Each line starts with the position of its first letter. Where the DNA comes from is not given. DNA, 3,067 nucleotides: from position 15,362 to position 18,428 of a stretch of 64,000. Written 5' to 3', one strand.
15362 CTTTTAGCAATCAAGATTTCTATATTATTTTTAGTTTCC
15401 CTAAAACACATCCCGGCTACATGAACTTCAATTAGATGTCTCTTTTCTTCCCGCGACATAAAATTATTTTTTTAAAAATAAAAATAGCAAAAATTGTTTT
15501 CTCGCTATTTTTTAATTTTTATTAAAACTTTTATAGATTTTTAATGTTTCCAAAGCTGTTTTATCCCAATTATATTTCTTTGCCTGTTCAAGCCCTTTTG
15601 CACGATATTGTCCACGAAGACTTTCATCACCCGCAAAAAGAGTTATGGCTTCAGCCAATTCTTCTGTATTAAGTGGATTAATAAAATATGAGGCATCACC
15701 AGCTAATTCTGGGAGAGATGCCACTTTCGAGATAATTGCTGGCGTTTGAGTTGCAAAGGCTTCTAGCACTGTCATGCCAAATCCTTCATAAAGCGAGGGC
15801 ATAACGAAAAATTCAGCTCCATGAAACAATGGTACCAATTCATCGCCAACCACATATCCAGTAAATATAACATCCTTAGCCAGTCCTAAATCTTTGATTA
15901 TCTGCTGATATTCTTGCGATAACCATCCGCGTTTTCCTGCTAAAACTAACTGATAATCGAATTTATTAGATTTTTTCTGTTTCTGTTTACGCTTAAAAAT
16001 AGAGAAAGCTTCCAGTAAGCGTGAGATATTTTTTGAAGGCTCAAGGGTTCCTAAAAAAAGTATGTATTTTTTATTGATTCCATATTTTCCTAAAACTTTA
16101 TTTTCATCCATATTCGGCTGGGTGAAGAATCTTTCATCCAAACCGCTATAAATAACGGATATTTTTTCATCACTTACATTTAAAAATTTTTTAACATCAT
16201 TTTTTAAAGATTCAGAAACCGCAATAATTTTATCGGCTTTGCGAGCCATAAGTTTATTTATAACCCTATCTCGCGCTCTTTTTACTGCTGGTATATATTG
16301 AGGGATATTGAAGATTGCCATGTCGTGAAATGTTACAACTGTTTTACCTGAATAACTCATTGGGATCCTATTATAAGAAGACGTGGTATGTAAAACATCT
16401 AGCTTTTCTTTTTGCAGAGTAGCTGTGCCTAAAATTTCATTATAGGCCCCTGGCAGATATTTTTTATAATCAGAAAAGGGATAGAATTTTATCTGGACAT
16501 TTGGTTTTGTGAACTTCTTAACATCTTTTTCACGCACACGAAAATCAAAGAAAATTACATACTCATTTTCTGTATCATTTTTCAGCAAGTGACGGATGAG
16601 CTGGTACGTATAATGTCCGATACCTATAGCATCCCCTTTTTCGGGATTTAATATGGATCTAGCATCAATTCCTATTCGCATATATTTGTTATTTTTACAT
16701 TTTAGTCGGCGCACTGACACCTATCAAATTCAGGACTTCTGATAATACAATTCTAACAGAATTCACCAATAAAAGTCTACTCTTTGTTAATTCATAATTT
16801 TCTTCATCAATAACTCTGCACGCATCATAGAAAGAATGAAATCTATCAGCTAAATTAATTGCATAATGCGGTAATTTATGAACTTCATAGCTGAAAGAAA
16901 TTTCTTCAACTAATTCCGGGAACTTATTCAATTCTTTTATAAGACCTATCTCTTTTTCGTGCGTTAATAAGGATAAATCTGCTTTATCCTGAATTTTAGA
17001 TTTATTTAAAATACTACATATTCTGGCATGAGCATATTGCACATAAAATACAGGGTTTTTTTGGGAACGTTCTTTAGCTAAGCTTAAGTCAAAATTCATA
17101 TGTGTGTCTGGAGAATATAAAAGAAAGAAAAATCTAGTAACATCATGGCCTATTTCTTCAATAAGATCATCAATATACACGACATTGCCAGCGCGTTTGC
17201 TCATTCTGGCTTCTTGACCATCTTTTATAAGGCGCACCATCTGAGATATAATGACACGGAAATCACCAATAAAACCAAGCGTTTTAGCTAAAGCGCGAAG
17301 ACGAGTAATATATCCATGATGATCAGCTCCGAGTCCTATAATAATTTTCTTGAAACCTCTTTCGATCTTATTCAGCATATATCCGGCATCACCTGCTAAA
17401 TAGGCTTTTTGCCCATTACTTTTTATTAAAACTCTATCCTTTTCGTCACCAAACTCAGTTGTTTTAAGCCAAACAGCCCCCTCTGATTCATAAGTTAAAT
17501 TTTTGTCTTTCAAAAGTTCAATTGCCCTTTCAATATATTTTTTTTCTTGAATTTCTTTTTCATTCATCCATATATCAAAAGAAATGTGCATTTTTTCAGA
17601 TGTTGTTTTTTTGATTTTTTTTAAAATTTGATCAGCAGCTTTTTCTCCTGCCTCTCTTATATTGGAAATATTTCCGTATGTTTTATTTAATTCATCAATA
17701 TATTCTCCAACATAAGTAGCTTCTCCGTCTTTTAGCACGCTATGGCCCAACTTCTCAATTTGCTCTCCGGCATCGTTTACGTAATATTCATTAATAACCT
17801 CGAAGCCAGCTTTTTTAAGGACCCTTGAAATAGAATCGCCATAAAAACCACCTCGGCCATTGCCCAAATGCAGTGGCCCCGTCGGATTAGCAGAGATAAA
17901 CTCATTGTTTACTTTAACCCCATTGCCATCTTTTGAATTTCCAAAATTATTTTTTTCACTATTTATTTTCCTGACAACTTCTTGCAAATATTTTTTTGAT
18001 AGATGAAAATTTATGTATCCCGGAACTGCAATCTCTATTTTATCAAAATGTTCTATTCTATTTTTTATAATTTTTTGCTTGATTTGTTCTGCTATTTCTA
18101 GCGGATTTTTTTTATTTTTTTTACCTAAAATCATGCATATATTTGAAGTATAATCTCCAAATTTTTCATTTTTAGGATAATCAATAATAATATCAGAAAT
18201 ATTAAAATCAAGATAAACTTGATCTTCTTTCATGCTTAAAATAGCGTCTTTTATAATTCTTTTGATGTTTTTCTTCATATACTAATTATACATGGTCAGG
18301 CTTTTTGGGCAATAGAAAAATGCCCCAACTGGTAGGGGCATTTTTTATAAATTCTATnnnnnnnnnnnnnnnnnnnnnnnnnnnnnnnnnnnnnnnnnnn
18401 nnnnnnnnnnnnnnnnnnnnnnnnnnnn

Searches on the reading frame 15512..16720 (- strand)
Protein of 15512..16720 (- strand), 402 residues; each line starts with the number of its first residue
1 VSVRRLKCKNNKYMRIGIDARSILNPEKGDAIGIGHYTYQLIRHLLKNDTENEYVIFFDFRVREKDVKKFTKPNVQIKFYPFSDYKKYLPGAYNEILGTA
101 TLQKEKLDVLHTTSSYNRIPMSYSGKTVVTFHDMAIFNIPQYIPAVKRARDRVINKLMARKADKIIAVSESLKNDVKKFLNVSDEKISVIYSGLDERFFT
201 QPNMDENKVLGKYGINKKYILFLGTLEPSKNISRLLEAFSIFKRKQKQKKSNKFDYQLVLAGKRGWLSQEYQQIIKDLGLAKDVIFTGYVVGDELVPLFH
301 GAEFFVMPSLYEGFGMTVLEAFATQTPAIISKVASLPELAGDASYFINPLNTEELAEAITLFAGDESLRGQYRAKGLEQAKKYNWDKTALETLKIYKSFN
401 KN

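Call 44: search_protein_families(library=pfam, proteins=[window:15512-16720:-], max_evalue=0.01)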
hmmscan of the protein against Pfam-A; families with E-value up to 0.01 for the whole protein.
window:15512-16720:- (402 aa): 7 families
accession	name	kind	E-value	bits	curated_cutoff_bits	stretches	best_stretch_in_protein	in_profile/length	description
PF00534.26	Glycos_transf_1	-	1.1e-31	110.2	26.4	1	216-376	14-169/172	Glycosyl transferases group 1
PF13692.12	Glyco_trans_1_4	-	1e-28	100.8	27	1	218-360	2-137/142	Glycosyl transferases group 1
PF13439.12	Glyco_transf_4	-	1e-16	61.9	28.5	1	33-196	3-168/170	Glycosyltransferase Family 4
PF20706.3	GT4-conflict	-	1.9e-13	50.6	26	1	123-333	104-313/385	Family 4 Glycosyltransferase in conflict systems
PF13579.12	Glyco_trans_4_4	-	1.5e-07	32.3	29.7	1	100-192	65-157/158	Glycosyl transferase 4-like domain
PF00982.27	Glyco_transf_20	-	0.00014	21.2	32.5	1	181-360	238-434/473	Glycosyltransferase family 20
PF13524.12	Glyco_trans_1_2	-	0.0013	19.2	25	1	254-389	13-139/144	Glycosyl transferase-like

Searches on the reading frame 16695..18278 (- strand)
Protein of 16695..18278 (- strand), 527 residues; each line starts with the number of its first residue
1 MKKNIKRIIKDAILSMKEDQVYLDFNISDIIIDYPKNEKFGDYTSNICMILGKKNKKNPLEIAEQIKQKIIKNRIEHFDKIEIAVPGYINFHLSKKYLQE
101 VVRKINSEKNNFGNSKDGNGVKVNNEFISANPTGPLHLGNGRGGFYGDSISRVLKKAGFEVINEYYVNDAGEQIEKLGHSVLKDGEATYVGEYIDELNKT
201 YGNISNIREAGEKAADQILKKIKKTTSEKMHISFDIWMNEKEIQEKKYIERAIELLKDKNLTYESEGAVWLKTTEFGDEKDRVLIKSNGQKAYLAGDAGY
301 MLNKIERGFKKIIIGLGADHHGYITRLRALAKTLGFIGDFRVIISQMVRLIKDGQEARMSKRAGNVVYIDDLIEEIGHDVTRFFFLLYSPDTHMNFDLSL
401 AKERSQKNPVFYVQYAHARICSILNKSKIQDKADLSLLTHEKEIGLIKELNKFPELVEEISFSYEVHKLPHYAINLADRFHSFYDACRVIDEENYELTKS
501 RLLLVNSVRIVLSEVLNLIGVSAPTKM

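Call 9: search_protein_families(library=pfam, proteins=[window:16695-18278:-], max_evalue=0.001)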
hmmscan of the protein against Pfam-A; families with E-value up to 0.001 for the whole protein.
window:16695-18278:- (527 aa): 7 families
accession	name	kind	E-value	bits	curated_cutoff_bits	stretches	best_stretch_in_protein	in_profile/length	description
PF05746.21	DALR_1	-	2.2e-35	121.7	22.3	1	413-527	1-117/117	DALR anticodon binding domain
PF03485.21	Arg_tRNA_synt_N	-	8.1e-22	78.1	21.5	1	4-93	2-85/85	Arginyl tRNA synthetase N terminal domain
PF00750.26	tRNA-synt_1d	-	1.4e-19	70.8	23.3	2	217-375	137-297/349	tRNA synthetases class I (R), catalytic domain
PF01921.24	tRNA-synt_1f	-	9.3e-06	25.2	27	0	350-399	274-323/360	tRNA synthetases class I (K)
PF00133.28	tRNA-synt_1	-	4.8e-05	22.7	22.7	1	322-391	341-407/414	tRNA synthetases class I (I, L, M and V)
PF09334.17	tRNA-synt_1g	-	6.5e-05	22.3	20.1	0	355-399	324-367/391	tRNA synthetases class I (M)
PF01406.26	tRNA-synt_1e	-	0.00014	21.8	27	0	136-272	23-132/301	tRNA synthetases class I (C) catalytic domain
